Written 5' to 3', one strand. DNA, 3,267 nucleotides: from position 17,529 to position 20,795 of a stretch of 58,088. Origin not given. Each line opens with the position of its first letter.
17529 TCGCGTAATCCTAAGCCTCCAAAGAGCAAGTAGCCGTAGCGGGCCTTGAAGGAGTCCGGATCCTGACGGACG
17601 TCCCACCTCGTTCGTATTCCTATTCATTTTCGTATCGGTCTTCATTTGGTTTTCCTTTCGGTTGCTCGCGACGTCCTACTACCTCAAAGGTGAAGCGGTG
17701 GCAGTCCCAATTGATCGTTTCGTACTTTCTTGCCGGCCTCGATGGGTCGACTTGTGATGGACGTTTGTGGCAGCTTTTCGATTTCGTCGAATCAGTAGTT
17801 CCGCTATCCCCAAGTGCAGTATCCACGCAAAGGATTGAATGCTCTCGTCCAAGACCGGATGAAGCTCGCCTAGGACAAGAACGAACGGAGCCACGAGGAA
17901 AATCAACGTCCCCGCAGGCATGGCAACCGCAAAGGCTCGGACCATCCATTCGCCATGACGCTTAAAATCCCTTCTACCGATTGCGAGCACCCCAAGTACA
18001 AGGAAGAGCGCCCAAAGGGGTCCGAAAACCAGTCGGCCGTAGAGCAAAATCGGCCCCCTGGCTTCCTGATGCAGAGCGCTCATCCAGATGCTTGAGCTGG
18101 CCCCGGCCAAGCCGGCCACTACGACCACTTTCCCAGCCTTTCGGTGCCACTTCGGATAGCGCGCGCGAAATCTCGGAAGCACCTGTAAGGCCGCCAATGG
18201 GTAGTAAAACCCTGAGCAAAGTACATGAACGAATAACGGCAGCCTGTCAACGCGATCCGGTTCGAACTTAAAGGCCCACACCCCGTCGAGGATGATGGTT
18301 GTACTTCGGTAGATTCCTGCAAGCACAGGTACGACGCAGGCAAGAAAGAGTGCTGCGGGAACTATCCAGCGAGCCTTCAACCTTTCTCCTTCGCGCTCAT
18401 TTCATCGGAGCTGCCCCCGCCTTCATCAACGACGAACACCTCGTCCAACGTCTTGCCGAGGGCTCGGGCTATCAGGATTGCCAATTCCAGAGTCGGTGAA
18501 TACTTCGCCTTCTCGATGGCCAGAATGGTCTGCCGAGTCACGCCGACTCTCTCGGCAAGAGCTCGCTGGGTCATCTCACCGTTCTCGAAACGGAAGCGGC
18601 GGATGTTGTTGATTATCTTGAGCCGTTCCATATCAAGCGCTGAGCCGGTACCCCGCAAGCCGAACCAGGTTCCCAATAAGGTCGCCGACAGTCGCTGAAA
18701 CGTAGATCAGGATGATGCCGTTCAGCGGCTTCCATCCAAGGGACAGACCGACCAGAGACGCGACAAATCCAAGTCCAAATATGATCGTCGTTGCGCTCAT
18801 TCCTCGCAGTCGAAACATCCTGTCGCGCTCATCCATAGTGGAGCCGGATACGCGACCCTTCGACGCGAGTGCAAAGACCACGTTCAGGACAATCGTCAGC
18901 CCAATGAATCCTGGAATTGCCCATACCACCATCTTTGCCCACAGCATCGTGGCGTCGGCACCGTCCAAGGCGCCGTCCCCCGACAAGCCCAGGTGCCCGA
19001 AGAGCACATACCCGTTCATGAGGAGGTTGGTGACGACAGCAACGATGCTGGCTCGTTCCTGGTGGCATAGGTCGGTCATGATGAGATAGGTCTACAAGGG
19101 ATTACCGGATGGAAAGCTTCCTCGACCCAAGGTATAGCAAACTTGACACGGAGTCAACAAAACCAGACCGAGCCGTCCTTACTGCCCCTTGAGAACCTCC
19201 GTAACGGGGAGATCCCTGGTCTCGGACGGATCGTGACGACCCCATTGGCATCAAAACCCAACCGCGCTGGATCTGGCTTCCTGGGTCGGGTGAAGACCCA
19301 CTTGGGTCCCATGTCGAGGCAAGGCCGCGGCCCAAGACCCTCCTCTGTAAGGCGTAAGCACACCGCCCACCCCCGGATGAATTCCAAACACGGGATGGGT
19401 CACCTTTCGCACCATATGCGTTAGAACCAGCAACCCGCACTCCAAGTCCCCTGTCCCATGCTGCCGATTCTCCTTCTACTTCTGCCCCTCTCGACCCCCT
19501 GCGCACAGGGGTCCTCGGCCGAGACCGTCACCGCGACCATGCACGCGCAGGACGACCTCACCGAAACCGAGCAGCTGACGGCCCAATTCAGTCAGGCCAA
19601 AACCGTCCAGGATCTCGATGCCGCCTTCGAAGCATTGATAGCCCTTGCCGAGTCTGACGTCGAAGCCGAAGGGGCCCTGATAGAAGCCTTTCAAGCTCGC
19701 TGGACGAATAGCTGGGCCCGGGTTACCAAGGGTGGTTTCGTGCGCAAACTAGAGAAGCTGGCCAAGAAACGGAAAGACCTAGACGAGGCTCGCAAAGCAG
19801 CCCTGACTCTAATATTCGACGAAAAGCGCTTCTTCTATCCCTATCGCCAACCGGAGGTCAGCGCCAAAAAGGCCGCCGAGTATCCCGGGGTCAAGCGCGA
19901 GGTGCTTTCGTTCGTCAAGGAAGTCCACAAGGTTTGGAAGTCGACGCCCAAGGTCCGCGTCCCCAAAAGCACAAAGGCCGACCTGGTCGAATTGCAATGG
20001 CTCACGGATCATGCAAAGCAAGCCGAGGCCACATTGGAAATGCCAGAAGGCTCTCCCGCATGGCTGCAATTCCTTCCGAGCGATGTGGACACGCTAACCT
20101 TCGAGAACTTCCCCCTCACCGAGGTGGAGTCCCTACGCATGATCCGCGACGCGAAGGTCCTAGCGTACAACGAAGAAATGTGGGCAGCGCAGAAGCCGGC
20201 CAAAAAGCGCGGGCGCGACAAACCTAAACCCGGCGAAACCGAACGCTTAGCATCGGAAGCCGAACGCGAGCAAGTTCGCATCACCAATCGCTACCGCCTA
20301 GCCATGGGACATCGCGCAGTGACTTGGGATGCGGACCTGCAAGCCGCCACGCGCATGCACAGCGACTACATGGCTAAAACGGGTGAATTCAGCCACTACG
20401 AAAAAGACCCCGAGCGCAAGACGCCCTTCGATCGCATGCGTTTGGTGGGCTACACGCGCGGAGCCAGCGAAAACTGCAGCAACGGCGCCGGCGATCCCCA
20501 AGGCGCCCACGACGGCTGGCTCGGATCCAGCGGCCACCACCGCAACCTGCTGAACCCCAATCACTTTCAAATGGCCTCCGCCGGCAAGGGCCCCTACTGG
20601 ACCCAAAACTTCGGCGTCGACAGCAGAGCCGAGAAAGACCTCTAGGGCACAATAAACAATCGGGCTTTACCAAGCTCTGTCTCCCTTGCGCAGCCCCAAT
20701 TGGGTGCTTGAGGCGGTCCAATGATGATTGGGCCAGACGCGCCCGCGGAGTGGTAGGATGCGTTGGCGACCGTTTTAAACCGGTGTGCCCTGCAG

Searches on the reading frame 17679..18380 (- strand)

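Call 61: search_protein_families(library=pfam, proteins=[window:17679-18380:-], max_evalue=0.00001)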
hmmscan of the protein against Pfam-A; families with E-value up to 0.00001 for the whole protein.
window:17679-18380:- (233 aa): 1 family
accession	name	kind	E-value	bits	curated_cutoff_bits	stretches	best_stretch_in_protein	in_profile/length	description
PF10067.14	DUF2306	-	2.8e-27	96.1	31.6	1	50-197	2-147/147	Predicted membrane protein (DUF2306)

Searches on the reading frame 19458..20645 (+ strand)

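Call 61: search_protein_families(library=pfam, proteins=[window:19458-20645:+], max_evalue=0.00001)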
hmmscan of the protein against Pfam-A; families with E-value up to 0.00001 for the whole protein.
window:19458-20645:+ (395 aa): 1 family
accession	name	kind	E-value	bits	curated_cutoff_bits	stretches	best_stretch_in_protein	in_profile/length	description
PF00188.32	CAP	-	3.5e-15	57.3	21.1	1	274-373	2-99/117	Cysteine-rich secretory protein family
